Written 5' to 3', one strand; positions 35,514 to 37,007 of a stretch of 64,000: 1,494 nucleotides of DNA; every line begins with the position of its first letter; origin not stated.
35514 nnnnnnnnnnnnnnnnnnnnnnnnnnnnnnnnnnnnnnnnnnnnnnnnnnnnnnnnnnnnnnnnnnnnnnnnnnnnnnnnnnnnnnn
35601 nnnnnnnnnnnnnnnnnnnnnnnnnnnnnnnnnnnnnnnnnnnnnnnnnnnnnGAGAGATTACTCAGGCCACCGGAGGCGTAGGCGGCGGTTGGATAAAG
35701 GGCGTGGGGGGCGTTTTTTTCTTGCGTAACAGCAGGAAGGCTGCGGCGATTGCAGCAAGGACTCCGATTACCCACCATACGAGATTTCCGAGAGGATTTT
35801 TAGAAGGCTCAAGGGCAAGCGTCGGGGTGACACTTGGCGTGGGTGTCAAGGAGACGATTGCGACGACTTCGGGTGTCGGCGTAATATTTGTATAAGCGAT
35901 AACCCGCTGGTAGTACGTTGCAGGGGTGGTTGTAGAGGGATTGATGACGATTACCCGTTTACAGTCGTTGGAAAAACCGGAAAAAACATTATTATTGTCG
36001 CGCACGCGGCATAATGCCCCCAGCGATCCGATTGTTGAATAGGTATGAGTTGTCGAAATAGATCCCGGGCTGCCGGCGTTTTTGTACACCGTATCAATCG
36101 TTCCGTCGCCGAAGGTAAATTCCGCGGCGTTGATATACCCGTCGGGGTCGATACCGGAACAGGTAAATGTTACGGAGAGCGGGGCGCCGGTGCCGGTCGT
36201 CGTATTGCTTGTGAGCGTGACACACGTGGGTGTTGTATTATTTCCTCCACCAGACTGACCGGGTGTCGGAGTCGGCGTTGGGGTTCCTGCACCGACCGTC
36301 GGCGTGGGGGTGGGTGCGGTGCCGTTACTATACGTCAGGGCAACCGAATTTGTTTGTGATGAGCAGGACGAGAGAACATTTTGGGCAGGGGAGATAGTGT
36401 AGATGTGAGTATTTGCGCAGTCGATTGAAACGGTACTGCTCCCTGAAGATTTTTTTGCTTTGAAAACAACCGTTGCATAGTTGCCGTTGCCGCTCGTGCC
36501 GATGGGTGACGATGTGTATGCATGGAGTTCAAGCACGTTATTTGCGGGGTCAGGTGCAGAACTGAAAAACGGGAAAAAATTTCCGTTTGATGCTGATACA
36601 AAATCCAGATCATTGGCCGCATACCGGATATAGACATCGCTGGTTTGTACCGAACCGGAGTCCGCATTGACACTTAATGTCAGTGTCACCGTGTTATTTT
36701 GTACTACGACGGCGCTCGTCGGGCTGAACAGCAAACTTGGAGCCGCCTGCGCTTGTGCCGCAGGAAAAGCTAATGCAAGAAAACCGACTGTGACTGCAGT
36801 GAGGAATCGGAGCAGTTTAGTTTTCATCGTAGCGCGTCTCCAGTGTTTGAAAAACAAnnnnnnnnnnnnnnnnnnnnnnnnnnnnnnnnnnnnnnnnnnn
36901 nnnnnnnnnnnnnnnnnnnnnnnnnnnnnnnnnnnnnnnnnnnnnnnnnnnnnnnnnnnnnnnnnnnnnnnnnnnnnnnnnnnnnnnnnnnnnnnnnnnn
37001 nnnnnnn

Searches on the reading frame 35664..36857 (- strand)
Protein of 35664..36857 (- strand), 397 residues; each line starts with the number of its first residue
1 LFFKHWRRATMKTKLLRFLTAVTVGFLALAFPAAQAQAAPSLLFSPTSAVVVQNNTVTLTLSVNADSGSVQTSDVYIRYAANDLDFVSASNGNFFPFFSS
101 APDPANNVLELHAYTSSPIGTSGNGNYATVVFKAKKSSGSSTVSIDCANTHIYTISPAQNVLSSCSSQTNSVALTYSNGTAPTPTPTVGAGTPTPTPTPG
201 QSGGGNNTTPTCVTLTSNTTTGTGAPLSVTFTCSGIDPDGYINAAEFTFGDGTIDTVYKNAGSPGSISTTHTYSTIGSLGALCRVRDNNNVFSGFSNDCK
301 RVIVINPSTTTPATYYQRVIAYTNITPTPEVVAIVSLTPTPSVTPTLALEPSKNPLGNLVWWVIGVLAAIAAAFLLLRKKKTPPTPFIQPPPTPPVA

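Call 45: search_protein_families(library=pfam, proteins=[window:35664-36857:-], max_evalue=0.001)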
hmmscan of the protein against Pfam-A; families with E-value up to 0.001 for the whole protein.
window:35664-36857:- (397 aa): 2 families
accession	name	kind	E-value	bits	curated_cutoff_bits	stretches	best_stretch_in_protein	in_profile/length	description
PF00801.26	PKD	-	5.2e-06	26.8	23.5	1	221-278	9-58/80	PKD domain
PF00963.24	Cohesin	-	6.7e-05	23.5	24.1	1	54-145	13-112/139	Cohesin domain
